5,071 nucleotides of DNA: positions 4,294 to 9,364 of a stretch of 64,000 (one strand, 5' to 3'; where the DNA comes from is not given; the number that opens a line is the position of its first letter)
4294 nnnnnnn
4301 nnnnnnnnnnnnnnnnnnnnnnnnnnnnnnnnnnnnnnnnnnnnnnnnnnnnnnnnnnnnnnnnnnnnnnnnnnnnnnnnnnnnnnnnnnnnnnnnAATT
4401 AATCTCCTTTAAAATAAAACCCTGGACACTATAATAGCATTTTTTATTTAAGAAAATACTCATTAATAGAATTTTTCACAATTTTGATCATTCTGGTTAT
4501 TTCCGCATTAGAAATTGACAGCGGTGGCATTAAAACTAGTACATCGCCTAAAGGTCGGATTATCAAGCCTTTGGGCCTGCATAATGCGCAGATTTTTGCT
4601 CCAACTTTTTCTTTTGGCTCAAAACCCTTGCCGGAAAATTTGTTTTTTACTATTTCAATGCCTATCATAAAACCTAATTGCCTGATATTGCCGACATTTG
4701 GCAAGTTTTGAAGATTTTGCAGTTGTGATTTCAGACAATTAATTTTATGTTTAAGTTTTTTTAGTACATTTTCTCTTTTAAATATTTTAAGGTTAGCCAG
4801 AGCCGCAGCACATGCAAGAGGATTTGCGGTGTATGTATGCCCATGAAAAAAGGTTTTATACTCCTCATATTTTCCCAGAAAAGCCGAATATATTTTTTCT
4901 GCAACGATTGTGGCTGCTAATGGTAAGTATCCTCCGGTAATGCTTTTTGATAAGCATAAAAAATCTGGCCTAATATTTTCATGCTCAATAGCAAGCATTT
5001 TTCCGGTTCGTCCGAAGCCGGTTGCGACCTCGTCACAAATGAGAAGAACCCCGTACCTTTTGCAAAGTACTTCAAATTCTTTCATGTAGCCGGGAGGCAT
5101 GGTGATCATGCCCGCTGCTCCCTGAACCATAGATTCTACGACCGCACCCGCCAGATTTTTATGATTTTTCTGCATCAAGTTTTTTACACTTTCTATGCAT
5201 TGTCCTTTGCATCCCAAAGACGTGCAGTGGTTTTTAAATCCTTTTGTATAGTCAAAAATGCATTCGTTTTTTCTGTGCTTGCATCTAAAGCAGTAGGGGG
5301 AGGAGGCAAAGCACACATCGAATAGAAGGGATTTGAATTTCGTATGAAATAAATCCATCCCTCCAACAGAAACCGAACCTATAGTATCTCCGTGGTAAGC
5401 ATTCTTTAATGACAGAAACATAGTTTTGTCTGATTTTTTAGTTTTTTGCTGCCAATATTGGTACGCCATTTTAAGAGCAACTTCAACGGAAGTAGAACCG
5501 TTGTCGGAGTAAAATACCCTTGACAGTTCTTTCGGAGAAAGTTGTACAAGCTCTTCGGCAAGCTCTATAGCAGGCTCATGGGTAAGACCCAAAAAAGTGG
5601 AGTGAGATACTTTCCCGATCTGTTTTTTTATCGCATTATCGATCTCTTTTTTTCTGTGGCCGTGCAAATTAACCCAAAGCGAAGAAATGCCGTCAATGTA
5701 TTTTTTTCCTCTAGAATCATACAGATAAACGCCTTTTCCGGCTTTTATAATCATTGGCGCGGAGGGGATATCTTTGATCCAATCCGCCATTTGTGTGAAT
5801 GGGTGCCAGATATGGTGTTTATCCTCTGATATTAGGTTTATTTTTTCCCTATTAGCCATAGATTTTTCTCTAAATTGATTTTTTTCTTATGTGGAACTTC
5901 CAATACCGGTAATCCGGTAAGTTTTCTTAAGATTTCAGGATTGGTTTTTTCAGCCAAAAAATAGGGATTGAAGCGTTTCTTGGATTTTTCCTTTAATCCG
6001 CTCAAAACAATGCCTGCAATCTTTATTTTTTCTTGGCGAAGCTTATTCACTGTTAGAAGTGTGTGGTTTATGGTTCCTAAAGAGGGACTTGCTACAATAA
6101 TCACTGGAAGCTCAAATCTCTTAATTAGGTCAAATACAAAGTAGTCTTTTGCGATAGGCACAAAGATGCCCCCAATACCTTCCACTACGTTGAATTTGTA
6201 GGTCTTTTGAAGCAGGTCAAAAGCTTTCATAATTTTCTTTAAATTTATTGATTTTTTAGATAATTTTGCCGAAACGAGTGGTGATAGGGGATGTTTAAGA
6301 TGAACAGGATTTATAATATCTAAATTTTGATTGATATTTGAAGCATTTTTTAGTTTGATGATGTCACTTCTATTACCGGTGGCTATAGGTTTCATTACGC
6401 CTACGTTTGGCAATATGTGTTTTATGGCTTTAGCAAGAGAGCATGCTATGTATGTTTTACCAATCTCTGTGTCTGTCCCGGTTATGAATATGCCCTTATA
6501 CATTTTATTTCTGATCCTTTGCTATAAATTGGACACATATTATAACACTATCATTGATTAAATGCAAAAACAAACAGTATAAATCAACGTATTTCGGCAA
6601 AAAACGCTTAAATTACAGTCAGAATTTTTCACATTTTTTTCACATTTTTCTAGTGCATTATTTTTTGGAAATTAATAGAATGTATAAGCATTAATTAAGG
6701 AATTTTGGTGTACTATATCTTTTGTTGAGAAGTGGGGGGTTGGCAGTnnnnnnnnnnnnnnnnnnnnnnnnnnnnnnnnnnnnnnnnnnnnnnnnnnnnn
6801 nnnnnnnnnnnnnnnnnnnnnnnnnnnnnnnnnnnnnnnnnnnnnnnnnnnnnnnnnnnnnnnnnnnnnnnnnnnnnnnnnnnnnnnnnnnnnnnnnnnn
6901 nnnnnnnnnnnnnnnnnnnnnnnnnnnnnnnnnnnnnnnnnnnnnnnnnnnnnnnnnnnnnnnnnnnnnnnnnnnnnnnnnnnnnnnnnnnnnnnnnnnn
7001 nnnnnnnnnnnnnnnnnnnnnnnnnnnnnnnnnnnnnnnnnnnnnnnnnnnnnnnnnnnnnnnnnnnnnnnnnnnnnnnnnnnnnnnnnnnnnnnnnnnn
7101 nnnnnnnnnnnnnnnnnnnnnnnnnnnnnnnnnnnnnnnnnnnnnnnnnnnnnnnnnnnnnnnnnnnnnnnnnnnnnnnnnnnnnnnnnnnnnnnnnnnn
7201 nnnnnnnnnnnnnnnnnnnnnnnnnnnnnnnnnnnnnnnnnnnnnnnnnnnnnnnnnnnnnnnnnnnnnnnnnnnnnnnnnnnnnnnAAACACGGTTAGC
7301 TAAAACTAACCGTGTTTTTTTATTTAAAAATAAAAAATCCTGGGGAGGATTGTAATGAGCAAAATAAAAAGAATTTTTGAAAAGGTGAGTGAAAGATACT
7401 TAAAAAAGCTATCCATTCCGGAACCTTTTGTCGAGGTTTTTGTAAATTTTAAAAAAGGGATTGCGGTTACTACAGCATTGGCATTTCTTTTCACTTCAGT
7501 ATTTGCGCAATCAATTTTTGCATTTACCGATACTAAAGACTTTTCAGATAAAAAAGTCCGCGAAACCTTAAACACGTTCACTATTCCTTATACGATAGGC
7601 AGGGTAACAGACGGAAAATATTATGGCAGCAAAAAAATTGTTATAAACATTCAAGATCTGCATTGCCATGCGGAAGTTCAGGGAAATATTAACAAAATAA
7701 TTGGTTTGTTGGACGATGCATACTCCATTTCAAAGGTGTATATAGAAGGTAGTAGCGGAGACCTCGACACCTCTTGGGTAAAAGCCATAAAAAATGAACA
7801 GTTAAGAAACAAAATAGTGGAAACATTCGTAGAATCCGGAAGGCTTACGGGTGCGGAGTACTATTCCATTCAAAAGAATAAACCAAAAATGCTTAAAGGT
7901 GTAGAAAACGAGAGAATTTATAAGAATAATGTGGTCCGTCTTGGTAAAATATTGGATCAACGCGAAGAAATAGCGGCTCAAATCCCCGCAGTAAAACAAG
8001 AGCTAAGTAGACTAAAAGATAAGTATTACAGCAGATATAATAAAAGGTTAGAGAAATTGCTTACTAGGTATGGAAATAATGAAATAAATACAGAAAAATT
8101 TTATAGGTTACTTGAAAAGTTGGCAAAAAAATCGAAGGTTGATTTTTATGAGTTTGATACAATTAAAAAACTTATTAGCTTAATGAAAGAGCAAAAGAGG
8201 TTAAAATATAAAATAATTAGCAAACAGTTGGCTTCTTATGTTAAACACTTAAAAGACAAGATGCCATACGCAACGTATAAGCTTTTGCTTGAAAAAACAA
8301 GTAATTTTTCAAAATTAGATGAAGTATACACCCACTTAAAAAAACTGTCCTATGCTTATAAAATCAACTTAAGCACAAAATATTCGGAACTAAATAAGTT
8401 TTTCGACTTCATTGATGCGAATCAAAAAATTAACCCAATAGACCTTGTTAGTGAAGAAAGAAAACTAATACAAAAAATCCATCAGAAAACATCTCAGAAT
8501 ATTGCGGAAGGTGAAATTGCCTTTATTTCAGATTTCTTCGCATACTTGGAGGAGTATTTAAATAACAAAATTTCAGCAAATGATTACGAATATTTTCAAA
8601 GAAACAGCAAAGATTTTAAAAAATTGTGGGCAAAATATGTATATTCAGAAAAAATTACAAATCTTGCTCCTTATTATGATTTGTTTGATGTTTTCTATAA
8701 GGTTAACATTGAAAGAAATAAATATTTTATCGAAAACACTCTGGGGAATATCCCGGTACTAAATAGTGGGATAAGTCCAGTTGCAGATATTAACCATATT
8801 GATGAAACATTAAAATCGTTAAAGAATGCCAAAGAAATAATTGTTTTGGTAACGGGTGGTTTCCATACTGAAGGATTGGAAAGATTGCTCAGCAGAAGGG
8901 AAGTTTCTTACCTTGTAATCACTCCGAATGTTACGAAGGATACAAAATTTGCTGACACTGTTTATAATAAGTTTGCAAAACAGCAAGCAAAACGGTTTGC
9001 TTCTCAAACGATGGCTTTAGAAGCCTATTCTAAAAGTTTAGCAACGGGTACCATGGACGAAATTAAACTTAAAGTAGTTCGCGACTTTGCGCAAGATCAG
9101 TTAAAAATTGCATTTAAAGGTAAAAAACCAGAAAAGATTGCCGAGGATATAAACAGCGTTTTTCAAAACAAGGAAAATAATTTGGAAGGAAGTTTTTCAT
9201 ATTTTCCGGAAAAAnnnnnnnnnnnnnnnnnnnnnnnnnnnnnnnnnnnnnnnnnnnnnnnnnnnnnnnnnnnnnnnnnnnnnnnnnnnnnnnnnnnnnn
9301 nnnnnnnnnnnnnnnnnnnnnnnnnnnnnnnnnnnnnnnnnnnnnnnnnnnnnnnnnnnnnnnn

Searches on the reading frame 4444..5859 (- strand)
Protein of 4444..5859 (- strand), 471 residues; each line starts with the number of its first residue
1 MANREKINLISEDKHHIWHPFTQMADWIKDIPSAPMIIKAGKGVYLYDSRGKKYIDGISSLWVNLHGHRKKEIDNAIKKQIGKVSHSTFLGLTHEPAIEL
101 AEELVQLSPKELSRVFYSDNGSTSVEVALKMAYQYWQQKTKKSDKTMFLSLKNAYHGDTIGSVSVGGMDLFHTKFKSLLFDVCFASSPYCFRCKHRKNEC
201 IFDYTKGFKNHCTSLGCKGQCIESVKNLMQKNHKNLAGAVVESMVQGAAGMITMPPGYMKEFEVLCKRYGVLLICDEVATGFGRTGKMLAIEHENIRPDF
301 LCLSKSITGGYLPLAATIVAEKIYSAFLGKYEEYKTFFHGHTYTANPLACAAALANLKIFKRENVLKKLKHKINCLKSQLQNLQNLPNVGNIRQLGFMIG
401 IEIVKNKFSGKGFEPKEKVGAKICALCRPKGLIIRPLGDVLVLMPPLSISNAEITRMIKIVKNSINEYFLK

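Call 12: search_protein_families(library=pfam, proteins=[window:4444-5859:-], max_evalue=0.00001)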
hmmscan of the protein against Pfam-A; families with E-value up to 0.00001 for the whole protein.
window:4444-5859:- (471 aa): 1 family
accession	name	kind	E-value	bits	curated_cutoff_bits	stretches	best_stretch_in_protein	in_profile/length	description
PF00202.27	Aminotran_3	-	1.9e-104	350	30.5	1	35-463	10-401/403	Aminotransferase class-III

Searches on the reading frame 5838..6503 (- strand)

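Call 12: search_protein_families(library=pfam, proteins=[window:5838-6503:-], max_evalue=0.00001)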
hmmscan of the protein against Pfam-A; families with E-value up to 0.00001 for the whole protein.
window:5838-6503:- (221 aa): 1 family
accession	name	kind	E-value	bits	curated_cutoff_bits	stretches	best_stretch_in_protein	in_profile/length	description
PF13500.12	AAA_26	-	1.1e-46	159.6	27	1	3-209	1-194/198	AAA domain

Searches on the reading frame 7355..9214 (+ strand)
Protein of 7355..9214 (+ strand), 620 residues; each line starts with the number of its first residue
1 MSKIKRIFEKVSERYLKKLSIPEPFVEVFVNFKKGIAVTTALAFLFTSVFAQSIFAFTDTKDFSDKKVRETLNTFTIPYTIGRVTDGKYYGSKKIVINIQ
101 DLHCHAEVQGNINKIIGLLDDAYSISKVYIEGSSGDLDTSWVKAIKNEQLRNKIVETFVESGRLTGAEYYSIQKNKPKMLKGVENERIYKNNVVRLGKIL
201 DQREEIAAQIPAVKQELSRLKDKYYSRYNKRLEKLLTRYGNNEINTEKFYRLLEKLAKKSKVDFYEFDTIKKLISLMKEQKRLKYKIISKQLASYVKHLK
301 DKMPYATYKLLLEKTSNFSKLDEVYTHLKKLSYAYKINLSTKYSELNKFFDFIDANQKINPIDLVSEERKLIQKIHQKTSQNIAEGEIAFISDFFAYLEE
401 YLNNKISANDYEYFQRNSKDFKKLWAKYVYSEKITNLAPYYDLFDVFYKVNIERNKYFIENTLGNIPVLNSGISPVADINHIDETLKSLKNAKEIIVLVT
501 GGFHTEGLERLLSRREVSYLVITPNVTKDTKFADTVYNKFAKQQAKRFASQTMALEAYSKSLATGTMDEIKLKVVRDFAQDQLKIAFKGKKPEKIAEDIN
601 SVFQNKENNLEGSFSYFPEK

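Call 44: search_solved_structures(query=window:7355-9214:+, max_evalue=10)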
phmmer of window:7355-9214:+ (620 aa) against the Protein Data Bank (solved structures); distinct sequences matched with E-value up to 10: 4.
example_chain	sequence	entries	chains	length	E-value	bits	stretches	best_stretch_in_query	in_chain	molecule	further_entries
1f5s_A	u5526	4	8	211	0.012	17.7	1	461-590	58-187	PHOSPHOSERINE PHOSPHATASE (PSP) | Phosphoserine Phosphatase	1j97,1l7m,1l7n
1l7o_A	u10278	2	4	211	0.013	17.6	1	461-590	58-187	PHOSPHOSERINE PHOSPHATASE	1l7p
6al9_A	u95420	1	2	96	0.5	12.4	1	173-260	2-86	Chorismate mutase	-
7bgb_H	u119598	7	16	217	1.3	11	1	300-361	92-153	H/ACA ribonucleoprotein complex subunit 1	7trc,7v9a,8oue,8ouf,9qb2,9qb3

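Call 65: search_solved_structures(query=A5, max_evalue=1, show_alignments=2)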
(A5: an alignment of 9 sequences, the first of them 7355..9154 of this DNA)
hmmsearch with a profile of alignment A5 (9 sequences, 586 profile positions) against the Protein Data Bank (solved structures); distinct sequences matched with E-value up to 1: 0.

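Call 72: predict_structure(alignment_id=A5)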
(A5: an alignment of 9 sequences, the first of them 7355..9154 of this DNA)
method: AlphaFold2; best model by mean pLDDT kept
length: 600 residues; sequences in the alignment: 9
mean_pLDDT: 78.8   pTM: 0.73
mean pLDDT of the five models: 78.8, 78.1, 76.3, 73.8, 72.7
residues with pLDDT >= 90: 211; 70-90: 230; 50-70: 93; < 50: 66
segments of 3 or more residues with pLDDT < 50: 46-64, 469-481, 561-567, 581-590, 592-600
pLDDT, mean of each block of 10 residues (from residue 1): 60 62 60 60 49 41 56 74 84 87 83 93 89 89 85 86 87 92 92 92 90 93 96 95 93 95 93 89 87 84 73 65 76 81 88 81 87 95 96 93 87 92 92 84 92 92 67 41 65 87 89 89 81 79 80 56 49 50 45 43
secondary structure, 60 per line:
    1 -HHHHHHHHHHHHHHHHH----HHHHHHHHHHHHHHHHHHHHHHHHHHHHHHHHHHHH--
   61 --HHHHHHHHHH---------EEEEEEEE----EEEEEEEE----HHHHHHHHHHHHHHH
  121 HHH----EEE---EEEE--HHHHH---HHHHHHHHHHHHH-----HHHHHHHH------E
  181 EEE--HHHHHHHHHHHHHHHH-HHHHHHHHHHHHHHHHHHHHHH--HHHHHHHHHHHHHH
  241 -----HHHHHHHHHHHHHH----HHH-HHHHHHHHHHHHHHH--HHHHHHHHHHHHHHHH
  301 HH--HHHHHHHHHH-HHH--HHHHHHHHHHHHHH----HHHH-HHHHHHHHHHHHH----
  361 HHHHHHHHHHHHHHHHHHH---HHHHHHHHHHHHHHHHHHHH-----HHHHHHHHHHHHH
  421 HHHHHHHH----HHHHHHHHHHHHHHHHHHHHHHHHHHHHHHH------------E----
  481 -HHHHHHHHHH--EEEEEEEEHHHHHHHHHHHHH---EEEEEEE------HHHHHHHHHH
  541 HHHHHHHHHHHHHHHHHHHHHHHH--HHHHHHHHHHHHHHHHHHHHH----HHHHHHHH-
elements in order: H2-18 H23-58 H63-72 E82-89 E94-101 H106-123 E128-130 E134-137 H140-144 H148-160 H166-173 E180-183 H186-201 H203-224 H227-240 H246-259 H268-282 H285-302 H305-314 H321-334 H339-342 H344-356 H361-379 H383-402 H408-428 H433-463 H482-491 E494-501 H502-514 E518-524 H531-564 H567-587 H592-599

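Call 74: fold_search(model_id=the predicted structure, library=pdb)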
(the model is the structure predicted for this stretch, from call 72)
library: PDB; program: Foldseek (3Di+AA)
matches with E <= 10: 108; with E <= 0.001: 0
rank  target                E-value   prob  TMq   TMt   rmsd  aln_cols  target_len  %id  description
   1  6xcs_A                2.5e-02  0.80  0.17  0.24  23.7       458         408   12  Erythromycin esterase mutant EreC H289N in its open conformation (released 2021-02-17)
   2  3vkg_A                4.9e-02  0.10  0.09  0.03  42.1       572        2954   11  X-ray structure of an MTBD truncation mutant of dynein motor domain (released 2012-03-14)
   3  9a6c_A                1.7e-01  0.09  0.10  0.10  31.3       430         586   11  Integrative model of YYDD-YYDB by crosslinking MS and deep learning (released 2024-09-18)
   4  9f2w_A                3.6e-01  0.04  0.10  0.09  34.0       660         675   12  Cryo-EM structure of the I923V MDA5-dsRNA filament in complex with ATP (released 2025-02-26)
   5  7n6g_3P               5.0e-01  0.04  0.08  0.10  47.7       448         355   10  C1 of central pair (released 2022-05-18)
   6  5xg2                  6.0e-01  0.06  0.08  0.15  38.7       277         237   18  Crystal structure of a coiled-coil segment (residues 345-468 and 694-814) of Pyrococcus yayanosii Smc (released 2017-06-07)
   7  9f1u_A                6.3e-01  0.02  0.08  0.07  30.9       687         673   13  Cryo-EM structure of the I923V MDA5-dsRNA filament with ADP-AlF4 bound and 81-degree helical twist (released 2025-02-26)
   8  4qn1                  7.0e-01  0.03  0.06  0.09  29.4       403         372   10  Crystal Structure of a Functionally Uncharacterized Domain of E3 Ubiquitin Ligase SHPRH (released 2014-08-13)
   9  7sqc_1K               8.4e-01  0.05  0.08  0.13  50.8       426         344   12  Ciliary C1 central pair apparatus isolated from Chlamydomonas reinhardtii (released 2022-04-13)
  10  8i4v_A                1.1e+00  0.03  0.07  0.12  38.5       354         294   14  Cryo-EM structure of 5-subunit Smc5/6 arm region (released 2024-06-26)
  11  8r5s_D                1.2e+00  0.05  0.08  0.14  25.4       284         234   16  t113 - De-novo designed soluble homotetramer (released 2024-11-27)
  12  7zr1_D                1.3e+00  0.04  0.10  0.08  66.0       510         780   12  Chaetomium thermophilum Mre11-Rad50-Nbs1 complex bound to ATPyS (composite structure) (released 2023-01-11)
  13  7n6g_3O               1.3e+00  0.03  0.07  0.11  47.8       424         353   11  C1 of central pair (released 2022-05-18)
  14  6gkm_A                1.4e+00  0.02  0.09  0.08  27.7       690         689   13  CryoEM structure of the MDA5-dsRNA filament in complex with ATP (10 mM) (released 2018-11-21)
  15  6djl_E                1.6e+00  0.04  0.08  0.14  21.9       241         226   11  Crystal structure of the Rab11 GEF SH3BP5 bound to nucleotide free Rab11A (released 2018-09-26)
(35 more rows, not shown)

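Call 82: search_protein_families(library=pfam, alignment_id=A5, max_evalue=5)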
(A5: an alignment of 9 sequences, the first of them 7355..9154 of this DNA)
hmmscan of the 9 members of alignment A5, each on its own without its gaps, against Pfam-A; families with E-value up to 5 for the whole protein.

A. member 1, window:7355-9154:+ (600 aa): 1 family
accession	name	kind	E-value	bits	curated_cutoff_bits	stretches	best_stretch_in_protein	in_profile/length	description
PF23329.3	EF_HAND_1_PLCG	-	0.7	10.4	23.9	0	280-298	38-56/70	PLCG EF-hand motif 1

B. families by the number of members that match (of 9 scanned): 22 families
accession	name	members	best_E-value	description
PF08349.16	DUF1722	2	0.022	Protein of unknown function (DUF1722)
PF11764.13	N-SET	1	0.0002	COMPASS (Complex proteins associated with Set1p) component N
PF01609.27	DDE_Tnp_1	1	0.0058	Transposase DDE domain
PF03477.21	ATP-cone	1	0.011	ATP cone domain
PF14479.11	HeLo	1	0.012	Prion-inhibition and propagation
PF18812.6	PBECR3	1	0.015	phage-Barnase-EndoU-ColicinE5/D-RelE like nuclease3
PF07939.16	DUF1685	1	0.047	Protein of unknown function (DUF1685)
PF11629.13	Mst1_SARAH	1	0.054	C terminal SARAH domain of Mst1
PF00696.33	AA_kinase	1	0.069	Amino acid kinase family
PF18326.6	RFX5_N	1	0.073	RFX5 N-terminal domain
PF02844.21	GARS_N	1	0.11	Phosphoribosylglycinamide synthetase, N domain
PF01113.26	DapB_N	1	0.15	Dihydrodipicolinate reductase, N-terminus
PF17930.7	LpxI_N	1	0.19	LpxI N-terminal domain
PF00250.24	Forkhead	1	0.19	Forkhead domain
PF25200.1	DUF7833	1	0.21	Family of unknown function (DUF7833)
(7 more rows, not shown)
